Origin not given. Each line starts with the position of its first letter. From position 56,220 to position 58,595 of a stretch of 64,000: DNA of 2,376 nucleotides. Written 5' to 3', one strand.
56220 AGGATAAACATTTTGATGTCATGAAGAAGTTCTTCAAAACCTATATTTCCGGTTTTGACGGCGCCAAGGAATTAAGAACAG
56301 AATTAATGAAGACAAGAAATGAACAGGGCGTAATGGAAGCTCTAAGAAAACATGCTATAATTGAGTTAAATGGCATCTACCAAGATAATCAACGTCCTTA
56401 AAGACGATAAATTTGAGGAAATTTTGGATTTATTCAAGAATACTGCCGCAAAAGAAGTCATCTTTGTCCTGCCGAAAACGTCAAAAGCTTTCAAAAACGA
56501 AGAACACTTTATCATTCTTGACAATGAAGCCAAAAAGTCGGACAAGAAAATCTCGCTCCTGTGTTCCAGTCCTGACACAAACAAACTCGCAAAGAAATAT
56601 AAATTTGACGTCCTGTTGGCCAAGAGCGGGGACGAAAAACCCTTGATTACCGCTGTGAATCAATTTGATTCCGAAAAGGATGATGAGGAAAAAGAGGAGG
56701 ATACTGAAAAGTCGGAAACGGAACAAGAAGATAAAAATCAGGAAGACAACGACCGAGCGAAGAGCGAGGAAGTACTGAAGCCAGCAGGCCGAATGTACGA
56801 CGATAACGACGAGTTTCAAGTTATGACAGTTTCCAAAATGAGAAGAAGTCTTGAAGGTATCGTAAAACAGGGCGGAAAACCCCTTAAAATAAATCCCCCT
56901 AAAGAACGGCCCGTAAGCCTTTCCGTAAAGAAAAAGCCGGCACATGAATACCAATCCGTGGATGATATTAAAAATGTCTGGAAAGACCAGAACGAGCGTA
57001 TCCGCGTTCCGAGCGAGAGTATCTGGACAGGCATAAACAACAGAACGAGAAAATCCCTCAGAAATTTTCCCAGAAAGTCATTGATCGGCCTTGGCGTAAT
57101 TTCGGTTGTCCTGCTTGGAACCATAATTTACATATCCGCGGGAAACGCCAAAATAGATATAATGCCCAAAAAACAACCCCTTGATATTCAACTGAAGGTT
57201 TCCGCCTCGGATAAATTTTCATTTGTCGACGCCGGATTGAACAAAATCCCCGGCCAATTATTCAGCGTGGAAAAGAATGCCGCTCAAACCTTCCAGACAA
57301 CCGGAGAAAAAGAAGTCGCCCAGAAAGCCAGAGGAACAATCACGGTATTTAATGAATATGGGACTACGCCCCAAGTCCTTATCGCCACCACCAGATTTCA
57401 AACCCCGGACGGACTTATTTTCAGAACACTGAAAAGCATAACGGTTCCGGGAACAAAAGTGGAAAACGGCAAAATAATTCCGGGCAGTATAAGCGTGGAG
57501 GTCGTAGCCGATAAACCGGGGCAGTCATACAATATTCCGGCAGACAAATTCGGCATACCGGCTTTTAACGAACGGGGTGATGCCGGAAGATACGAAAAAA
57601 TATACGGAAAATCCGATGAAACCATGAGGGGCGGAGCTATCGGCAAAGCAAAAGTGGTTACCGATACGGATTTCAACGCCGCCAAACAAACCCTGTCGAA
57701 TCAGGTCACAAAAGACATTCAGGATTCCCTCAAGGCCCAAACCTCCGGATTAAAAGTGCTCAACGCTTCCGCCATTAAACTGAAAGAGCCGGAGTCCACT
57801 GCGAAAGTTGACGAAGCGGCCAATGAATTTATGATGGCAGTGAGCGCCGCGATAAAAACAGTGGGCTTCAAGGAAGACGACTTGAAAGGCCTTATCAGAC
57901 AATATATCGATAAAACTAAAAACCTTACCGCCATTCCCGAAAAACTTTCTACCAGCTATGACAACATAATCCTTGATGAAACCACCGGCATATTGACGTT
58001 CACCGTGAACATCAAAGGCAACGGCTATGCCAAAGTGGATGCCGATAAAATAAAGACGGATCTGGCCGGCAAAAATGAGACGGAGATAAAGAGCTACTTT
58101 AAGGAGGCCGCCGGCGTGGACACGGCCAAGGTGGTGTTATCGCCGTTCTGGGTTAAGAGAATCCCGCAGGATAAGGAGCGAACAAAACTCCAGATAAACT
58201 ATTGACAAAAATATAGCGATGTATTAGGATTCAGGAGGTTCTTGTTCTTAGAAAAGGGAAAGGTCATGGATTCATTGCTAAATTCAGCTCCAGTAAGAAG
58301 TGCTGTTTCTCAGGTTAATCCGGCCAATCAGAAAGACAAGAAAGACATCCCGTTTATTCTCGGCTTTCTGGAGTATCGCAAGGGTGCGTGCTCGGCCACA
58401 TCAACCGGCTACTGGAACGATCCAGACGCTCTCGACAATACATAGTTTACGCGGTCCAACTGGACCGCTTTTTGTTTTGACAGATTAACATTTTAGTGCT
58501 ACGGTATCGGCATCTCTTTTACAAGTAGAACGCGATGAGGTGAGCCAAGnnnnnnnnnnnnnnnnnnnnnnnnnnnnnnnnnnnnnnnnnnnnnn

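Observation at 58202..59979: Graspetide (microviridin-like) RiPP cluster: leader/core precursor peptide plus an ATP-grasp peptide ligase in a CPR-like genome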

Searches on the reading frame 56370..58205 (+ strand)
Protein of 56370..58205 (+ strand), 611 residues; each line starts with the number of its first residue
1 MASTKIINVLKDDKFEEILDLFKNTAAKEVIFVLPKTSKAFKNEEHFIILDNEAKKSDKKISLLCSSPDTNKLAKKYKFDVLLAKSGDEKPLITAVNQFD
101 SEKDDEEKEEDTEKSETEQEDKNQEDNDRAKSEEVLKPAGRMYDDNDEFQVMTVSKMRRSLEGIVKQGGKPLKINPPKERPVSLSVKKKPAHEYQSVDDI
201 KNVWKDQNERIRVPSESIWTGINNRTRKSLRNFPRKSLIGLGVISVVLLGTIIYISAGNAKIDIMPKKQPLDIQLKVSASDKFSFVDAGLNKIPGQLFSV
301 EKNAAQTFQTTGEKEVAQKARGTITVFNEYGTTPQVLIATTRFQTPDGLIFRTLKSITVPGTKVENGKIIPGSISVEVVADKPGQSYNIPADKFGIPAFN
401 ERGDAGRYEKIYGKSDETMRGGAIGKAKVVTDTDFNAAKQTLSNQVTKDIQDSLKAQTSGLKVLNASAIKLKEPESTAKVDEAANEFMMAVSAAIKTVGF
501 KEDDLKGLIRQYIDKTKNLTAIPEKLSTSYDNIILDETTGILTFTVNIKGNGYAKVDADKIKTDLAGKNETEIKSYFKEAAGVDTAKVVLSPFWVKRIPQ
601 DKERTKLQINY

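Call 3: search_protein_families(library=pfam, proteins=[window:56370-58205:+], max_evalue=1)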
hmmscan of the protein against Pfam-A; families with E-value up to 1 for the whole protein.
window:56370-58205:+ (611 aa): 4 families
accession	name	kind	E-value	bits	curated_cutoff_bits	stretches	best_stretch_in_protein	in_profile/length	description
PF24643.1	DUF7637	-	0.014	15.9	27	1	444-525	17-98/112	Domain of unknown function (DUF7637)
PF21110.3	GlxA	-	0.016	16.3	27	1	319-366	1-49/105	GlxA beta barrel domain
PF09476.15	Pilus_CpaD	-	0.14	12.3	31.1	1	427-512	37-117/200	Pilus biogenesis CpaD protein (pilus_cpaD)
PF02724.19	CDC45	-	0.56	8.8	34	1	94-173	136-196/624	CDC45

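Call 4: search_protein_families(library=ncbifam, proteins=[window:56370-58205:+], max_evalue=1)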
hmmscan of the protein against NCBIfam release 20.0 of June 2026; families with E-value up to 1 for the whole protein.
window:56370-58205:+ (611 aa): 0 families

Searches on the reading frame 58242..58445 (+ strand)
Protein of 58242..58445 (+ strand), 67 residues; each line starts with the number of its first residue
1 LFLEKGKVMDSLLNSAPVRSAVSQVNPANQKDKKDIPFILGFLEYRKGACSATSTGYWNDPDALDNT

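Call 3: search_protein_families(library=pfam, proteins=[window:58242-58445:+], max_evalue=1)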
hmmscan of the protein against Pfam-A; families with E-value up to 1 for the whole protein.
window:58242-58445:+ (67 aa): 1 family
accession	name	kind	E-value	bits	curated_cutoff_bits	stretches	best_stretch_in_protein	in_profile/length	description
PF14722.11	KRAP_IP3R_bind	-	0.082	13.3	27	1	4-51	2-49/151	Ki-ras-induced actin-interacting protein-IP3R-interacting domain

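Call 4: search_protein_families(library=ncbifam, proteins=[window:58242-58445:+], max_evalue=1)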
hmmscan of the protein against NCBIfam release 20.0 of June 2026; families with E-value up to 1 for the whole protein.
window:58242-58445:+ (67 aa): 1 family
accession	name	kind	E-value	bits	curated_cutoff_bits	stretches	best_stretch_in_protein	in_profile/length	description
TIGR02301.1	TIGR02301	hypoth_equivalog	0.12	12.4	42.55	1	11-59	10-57/121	TIGR02301 family protein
